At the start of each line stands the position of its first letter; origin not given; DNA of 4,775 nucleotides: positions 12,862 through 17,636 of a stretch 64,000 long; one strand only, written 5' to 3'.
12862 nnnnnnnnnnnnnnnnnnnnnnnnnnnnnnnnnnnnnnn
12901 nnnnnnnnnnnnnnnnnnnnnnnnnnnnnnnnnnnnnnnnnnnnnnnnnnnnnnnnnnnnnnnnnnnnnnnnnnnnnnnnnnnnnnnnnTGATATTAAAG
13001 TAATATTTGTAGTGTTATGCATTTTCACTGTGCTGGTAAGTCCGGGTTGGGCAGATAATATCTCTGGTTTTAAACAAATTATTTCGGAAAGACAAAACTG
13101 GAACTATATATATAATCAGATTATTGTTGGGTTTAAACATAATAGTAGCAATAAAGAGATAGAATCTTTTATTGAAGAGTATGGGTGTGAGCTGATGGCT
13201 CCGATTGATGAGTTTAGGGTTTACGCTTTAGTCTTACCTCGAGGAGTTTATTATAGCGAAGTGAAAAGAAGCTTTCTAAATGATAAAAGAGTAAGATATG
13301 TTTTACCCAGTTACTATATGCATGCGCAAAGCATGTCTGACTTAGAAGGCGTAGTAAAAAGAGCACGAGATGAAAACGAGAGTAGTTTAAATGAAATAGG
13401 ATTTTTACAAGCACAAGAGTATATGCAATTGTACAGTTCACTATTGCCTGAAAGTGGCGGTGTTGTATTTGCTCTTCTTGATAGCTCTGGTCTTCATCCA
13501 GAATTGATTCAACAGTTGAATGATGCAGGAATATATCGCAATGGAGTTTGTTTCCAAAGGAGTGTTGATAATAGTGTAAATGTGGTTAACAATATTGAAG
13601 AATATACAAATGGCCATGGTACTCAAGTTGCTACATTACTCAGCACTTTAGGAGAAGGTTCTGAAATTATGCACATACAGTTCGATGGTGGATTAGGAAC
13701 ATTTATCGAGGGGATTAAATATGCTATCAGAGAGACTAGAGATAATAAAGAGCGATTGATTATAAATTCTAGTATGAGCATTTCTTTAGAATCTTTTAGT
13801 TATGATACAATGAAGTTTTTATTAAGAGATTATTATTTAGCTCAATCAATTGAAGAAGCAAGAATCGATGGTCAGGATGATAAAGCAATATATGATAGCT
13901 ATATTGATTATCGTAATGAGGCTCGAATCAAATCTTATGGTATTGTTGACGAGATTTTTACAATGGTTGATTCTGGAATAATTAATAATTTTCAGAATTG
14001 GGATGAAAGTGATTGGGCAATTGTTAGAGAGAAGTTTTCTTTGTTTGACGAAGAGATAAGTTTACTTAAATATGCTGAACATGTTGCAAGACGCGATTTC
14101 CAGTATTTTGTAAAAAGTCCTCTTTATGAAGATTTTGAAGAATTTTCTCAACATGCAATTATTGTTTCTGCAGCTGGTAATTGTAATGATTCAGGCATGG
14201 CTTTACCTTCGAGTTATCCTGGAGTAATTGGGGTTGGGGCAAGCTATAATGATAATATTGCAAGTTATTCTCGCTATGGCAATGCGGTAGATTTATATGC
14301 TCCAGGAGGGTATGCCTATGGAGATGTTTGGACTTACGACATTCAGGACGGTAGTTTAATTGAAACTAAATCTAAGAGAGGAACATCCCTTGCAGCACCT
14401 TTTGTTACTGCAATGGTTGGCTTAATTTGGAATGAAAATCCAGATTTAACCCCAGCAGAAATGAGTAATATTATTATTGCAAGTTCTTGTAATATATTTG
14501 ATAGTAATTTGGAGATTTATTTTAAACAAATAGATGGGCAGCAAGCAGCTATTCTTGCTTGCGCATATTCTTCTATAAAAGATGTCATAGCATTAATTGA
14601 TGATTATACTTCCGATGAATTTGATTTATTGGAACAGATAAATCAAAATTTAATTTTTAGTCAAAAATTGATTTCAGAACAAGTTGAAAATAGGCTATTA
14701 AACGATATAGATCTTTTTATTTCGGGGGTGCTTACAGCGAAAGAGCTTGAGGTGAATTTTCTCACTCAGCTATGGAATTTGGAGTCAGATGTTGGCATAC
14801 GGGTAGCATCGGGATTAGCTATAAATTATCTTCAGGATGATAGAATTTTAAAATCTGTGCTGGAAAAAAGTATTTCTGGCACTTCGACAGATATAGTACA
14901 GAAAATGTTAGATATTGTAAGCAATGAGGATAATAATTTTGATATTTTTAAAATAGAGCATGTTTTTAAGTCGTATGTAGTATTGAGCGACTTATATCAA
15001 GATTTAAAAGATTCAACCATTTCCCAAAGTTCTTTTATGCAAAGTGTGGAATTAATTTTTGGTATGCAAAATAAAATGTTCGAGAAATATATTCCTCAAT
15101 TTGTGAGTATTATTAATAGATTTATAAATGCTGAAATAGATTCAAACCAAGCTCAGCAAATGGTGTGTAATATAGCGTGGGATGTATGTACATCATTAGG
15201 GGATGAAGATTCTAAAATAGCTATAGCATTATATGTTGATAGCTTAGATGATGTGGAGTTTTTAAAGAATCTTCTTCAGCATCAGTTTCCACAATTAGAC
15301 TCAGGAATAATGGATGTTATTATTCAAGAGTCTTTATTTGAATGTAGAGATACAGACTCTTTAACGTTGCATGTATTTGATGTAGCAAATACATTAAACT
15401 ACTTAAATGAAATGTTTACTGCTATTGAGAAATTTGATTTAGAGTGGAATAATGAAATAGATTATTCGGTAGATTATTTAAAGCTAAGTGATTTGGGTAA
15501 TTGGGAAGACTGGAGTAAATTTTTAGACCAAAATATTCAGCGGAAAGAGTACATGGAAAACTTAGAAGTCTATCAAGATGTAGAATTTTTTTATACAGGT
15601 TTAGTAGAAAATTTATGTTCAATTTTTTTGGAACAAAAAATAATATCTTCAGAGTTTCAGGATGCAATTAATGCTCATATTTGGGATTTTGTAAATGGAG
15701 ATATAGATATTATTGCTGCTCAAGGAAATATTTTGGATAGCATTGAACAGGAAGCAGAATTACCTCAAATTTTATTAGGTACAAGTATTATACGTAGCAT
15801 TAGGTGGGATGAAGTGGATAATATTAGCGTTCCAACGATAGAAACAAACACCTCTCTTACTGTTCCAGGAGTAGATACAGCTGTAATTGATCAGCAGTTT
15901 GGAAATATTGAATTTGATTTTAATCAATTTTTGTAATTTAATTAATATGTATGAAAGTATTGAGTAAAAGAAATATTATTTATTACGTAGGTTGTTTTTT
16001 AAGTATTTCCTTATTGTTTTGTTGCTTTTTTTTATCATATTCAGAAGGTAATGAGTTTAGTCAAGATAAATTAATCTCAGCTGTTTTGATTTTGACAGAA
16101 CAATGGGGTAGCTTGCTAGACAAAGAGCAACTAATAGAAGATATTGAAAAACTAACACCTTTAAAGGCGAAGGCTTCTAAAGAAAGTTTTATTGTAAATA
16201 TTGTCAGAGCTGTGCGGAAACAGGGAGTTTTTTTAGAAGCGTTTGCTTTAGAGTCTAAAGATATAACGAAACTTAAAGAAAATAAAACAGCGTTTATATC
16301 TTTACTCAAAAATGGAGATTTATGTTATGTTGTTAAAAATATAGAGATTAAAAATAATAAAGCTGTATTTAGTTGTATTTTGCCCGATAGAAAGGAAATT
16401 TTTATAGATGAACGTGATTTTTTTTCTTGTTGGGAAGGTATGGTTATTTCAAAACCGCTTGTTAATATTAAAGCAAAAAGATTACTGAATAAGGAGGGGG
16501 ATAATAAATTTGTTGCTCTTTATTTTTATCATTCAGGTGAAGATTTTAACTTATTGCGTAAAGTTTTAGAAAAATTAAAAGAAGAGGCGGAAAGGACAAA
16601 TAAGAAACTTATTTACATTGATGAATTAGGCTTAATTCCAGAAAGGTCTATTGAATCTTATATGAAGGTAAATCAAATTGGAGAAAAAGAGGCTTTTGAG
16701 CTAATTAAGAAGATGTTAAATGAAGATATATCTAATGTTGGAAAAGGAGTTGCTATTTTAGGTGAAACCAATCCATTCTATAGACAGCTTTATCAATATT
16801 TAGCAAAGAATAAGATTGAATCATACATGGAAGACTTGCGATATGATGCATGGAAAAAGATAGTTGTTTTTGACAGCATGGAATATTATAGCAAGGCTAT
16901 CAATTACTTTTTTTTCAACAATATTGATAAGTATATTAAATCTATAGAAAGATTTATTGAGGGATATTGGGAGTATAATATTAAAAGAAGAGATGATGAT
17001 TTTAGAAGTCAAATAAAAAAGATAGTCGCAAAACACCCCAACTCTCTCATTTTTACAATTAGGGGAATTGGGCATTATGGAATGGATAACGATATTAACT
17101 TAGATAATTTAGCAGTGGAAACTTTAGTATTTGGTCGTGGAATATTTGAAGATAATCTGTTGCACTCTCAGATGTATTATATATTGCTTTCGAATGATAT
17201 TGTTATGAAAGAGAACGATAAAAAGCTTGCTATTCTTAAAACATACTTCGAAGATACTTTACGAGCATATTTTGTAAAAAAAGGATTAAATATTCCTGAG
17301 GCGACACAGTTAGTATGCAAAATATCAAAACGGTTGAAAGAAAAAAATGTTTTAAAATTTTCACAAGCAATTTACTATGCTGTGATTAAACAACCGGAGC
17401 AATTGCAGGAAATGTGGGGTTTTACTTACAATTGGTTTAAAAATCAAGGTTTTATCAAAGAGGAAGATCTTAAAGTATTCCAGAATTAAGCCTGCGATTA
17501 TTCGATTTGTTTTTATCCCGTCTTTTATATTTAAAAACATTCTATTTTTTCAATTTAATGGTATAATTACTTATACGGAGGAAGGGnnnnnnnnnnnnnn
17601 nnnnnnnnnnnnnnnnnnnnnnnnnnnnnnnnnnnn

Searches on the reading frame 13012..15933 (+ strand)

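Call 54: search_protein_families(library=pfam, proteins=[window:13012-15933:+], max_evalue=0.001)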
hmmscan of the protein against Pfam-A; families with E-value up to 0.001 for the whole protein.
window:13012-15933:+ (974 aa): 2 families
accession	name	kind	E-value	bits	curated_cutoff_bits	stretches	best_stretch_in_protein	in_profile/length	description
PF00082.27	Peptidase_S8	-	2.6e-22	79.9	21.8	1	377-492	140-273/288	Subtilase family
PF22148.1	Fervidolysin_NPro-like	-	1.9e-07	31.8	21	1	21-99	4-80/81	Fervidolysin N-terminal prodomain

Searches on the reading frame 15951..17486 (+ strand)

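Call 54: search_protein_families(library=pfam, proteins=[window:15951-17486:+], max_evalue=0.001)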
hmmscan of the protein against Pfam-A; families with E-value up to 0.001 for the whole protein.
window:15951-17486:+ (512 aa): 1 family
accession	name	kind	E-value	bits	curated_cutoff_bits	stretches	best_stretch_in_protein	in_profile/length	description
PF03412.21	Peptidase_C39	-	0.00033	20.9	22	1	67-166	33-126/133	Peptidase C39 family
